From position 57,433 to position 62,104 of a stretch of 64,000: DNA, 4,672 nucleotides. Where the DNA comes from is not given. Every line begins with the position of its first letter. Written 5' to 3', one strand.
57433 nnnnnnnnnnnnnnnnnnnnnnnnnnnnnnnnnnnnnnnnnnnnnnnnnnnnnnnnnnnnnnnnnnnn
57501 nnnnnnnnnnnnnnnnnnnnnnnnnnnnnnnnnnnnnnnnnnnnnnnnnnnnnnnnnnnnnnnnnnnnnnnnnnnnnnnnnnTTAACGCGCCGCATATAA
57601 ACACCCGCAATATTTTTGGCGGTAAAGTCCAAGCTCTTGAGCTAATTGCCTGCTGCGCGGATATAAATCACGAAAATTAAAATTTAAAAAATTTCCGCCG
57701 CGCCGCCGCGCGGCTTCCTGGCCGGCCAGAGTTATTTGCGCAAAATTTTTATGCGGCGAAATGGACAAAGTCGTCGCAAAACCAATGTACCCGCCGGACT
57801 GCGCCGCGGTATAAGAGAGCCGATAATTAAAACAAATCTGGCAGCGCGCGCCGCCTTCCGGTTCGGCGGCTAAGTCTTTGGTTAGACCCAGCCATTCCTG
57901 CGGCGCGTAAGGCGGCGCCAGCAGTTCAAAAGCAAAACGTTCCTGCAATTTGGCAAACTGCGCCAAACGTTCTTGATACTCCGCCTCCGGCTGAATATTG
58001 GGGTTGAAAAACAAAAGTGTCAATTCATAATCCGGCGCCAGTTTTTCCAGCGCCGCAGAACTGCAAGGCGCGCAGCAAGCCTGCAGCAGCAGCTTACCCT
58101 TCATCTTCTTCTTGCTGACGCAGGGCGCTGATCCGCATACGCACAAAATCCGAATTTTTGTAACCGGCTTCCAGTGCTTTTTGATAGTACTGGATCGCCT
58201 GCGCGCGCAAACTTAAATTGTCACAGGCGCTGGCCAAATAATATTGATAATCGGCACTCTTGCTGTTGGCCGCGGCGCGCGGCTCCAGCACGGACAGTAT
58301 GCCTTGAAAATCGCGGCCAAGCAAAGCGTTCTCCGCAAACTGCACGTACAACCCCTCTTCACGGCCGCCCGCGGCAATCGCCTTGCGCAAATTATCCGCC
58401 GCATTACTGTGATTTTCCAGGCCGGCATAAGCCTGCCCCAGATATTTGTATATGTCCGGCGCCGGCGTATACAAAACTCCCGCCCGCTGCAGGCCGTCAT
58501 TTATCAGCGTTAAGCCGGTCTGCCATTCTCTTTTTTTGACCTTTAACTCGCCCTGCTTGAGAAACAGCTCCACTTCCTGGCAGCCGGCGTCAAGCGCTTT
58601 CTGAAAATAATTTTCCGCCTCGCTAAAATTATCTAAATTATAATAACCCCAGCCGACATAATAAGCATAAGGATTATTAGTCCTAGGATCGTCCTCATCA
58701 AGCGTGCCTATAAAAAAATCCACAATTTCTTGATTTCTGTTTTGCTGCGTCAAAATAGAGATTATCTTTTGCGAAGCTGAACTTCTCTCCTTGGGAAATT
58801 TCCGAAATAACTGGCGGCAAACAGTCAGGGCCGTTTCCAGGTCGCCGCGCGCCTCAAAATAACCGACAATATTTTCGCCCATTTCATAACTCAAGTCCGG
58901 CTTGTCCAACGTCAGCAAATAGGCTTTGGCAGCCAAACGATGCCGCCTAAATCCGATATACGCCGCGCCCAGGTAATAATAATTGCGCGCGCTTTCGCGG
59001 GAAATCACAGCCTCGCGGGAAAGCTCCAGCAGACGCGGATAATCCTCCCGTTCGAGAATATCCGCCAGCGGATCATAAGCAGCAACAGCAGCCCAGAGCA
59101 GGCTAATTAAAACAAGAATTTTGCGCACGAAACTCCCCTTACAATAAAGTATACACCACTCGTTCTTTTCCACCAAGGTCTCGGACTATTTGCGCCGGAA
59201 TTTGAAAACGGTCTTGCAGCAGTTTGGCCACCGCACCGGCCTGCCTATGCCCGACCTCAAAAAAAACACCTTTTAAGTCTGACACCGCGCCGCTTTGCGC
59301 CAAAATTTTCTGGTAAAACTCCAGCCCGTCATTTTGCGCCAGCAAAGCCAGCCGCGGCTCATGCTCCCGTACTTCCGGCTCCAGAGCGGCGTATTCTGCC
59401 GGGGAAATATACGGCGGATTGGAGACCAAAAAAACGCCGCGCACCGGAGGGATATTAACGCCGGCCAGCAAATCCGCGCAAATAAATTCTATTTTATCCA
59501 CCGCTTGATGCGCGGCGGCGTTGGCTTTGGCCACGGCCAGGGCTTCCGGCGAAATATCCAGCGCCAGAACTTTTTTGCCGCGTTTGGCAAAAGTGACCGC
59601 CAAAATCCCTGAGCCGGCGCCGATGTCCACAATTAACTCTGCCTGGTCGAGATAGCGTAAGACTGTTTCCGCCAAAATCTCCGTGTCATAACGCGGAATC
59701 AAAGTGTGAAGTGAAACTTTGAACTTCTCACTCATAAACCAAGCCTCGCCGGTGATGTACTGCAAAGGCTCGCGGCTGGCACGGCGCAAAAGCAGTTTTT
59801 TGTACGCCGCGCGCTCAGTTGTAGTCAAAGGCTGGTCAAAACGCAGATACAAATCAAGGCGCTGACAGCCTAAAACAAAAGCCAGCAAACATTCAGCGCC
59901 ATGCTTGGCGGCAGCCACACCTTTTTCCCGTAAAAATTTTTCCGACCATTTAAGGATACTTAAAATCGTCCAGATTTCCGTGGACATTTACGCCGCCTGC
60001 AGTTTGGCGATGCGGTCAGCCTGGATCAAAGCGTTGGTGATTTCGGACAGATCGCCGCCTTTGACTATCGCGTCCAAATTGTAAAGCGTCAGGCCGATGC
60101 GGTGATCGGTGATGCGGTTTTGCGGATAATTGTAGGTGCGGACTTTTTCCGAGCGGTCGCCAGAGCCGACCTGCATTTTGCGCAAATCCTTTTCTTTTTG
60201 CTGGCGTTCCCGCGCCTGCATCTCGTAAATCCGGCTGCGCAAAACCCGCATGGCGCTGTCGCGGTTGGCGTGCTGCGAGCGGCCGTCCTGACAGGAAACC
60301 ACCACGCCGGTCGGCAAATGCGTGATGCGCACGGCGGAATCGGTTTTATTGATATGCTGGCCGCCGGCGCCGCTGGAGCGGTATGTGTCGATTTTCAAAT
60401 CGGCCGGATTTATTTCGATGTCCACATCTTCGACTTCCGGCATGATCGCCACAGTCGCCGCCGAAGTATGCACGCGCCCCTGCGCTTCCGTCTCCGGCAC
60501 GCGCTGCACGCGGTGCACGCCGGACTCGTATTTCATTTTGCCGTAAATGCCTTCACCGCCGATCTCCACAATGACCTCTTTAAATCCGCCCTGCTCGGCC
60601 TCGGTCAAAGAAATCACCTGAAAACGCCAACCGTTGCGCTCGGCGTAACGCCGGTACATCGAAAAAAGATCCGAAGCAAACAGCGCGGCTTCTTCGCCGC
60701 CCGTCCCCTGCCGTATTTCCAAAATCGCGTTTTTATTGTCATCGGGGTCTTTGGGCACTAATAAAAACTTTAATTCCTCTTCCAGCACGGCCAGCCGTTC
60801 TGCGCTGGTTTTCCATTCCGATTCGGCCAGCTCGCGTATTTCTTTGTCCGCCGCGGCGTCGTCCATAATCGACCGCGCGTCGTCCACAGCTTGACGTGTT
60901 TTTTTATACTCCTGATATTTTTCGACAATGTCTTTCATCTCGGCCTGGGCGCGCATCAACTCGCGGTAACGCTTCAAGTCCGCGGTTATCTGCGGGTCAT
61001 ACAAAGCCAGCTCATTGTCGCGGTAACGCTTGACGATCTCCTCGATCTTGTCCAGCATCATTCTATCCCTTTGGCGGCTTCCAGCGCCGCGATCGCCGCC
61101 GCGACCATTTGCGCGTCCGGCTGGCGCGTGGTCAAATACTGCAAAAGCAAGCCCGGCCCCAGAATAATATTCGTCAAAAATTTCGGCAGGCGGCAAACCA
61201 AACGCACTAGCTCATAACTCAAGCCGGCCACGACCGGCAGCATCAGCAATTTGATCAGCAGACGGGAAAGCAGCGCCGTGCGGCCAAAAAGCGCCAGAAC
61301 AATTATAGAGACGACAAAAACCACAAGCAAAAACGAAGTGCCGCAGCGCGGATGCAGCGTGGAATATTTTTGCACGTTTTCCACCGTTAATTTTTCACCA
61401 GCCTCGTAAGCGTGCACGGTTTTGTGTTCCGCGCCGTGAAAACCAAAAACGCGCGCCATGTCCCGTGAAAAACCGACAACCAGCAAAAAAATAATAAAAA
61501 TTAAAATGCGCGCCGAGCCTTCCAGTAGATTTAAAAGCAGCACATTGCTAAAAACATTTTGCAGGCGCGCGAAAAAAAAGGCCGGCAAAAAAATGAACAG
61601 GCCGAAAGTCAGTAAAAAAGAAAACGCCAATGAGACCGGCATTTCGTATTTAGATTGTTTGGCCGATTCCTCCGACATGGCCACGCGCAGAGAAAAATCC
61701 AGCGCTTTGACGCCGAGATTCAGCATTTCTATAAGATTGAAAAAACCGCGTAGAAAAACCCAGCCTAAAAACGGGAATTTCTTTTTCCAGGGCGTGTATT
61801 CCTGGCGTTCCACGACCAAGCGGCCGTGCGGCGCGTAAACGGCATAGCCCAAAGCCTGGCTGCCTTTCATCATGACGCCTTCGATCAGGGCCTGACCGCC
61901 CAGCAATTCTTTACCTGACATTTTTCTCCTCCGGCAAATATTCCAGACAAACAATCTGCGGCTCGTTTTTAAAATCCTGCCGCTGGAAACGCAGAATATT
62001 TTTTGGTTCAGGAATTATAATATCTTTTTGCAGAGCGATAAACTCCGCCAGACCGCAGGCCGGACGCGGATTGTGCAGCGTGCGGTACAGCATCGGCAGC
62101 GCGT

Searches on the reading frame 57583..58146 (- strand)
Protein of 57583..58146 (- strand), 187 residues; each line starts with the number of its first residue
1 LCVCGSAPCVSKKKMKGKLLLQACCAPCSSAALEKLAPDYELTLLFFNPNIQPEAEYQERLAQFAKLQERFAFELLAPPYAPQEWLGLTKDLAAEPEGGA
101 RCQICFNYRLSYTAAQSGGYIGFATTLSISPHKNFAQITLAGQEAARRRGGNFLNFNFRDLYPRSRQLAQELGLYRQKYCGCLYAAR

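Call 59: search_protein_families(library=pfam, proteins=[window:57583-58146:-], max_evalue=0.001)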
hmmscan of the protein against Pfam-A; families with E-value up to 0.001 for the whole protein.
window:57583-58146:- (187 aa): 1 family
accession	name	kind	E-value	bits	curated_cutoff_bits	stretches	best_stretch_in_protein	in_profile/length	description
PF02677.20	QueH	-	1.5e-52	178.6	23.5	1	19-186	1-173/175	Epoxyqueuosine reductase QueH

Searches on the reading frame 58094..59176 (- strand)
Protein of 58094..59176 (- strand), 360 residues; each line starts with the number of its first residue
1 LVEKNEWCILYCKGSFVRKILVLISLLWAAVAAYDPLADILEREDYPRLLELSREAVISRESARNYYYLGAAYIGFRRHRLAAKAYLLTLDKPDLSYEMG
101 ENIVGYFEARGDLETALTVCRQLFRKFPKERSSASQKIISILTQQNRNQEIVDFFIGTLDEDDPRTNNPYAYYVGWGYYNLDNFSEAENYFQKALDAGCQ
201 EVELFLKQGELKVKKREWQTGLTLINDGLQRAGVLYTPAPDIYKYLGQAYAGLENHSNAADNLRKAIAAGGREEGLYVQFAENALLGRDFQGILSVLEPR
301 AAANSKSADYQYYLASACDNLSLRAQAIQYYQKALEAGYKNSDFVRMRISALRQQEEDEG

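Call 59: search_protein_families(library=pfam, proteins=[window:58094-59176:-], max_evalue=0.001)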
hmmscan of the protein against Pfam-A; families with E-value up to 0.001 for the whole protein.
window:58094-59176:- (360 aa): 6 families
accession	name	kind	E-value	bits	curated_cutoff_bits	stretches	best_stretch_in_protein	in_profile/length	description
PF07719.23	TPR_2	-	2.6e-08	33.8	27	1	171-196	4-29/34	Tetratricopeptide repeat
PF13428.12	TPR_14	-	7.2e-08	32.8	23.5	0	106-131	10-35/44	Tetratricopeptide repeat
PF00515.34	TPR_1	-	9.3e-07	28.9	27.8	0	175-196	8-29/34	Tetratricopeptide repeat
PF13432.12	TPR_16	-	3.2e-06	27.9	32.7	0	206-270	1-61/65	Tetratricopeptide repeat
PF13424.12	TPR_12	-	2.2e-05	25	30.1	0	241-268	46-73/77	Tetratricopeptide repeat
PF13374.12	TPR_10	-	0.00021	21.6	27.5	0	176-196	10-30/42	Tetratricopeptide repeat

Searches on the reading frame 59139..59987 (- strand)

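Call 59: search_protein_families(library=pfam, proteins=[window:59139-59987:-], max_evalue=0.001)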
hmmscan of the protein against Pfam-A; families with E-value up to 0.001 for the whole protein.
window:59139-59987:- (282 aa): 11 families
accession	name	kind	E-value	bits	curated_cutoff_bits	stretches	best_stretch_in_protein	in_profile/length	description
PF17827.6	PrmC_N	-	1.2e-22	80.7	23.4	1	11-80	2-71/71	PrmC N-terminal domain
PF05175.20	MTS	-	2.2e-11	44.1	23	1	104-196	22-111/170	Methyltransferase small domain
PF13649.12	Methyltransf_25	-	1.2e-10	42.4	27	1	119-175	1-57/97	Methyltransferase domain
PF06325.19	PrmA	-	1.5e-08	35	22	1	111-168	157-215/296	Ribosomal protein L11 methyltransferase (PrmA)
PF08241.18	Methyltransf_11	-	3.1e-08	34.6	21.2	1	120-173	1-51/95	Methyltransferase domain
PF09445.16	Methyltransf_15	-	2.5e-07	30.8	22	1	117-177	2-62/165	RNA cap guanine-N2 methyltransferase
PF13847.12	Methyltransf_31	-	2.5e-06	27.7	27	1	116-173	4-63/145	Methyltransferase domain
PF08242.18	Methyltransf_12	-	5.3e-06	27.5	30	1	120-173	1-58/98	Methyltransferase domain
PF12847.13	Methyltransf_18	-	8.9e-06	26.2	27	1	108-178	7-79/151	Methyltransferase domain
PF02475.24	TRM5-TYW2_MTfase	-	6.2e-05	23.5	28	1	108-172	29-95/164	TRM5/TYW2 methyltransferase domain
PF13489.12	Methyltransf_23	-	0.00013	22.1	27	1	104-168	8-84/164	Methyltransferase domain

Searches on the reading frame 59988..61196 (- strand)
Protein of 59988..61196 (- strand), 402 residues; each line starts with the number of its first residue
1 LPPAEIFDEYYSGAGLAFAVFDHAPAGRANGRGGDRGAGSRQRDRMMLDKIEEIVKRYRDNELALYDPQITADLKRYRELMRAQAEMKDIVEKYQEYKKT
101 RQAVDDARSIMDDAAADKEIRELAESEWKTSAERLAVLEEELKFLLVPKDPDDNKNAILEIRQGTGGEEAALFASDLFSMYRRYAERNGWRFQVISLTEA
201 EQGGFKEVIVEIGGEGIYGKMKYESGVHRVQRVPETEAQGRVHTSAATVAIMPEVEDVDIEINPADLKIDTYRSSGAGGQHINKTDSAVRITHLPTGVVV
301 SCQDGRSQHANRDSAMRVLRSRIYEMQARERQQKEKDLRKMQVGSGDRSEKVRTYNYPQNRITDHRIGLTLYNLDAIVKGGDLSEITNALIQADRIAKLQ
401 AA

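Call 59: search_protein_families(library=pfam, proteins=[window:59988-61196:-], max_evalue=0.001)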
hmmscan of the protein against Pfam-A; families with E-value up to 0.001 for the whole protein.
window:59988-61196:- (402 aa): 2 families
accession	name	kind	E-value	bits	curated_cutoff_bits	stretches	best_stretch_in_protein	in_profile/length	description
PF03462.23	PCRF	-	3.7e-71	239.4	24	1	55-249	2-194/194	PCRF domain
PF00472.26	RF-1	-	2.7e-45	153.5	35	1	257-366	2-116/116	RF-1 domain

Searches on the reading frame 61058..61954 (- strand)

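Call 59: search_protein_families(library=pfam, proteins=[window:61058-61954:-], max_evalue=0.001)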
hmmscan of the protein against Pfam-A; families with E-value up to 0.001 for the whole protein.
window:61058-61954:- (298 aa): 1 family
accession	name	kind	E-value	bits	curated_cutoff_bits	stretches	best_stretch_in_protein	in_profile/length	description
PF07136.16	DUF1385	-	3.7e-77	259.1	22.1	1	67-294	3-224/227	Protein of unknown function (DUF1385)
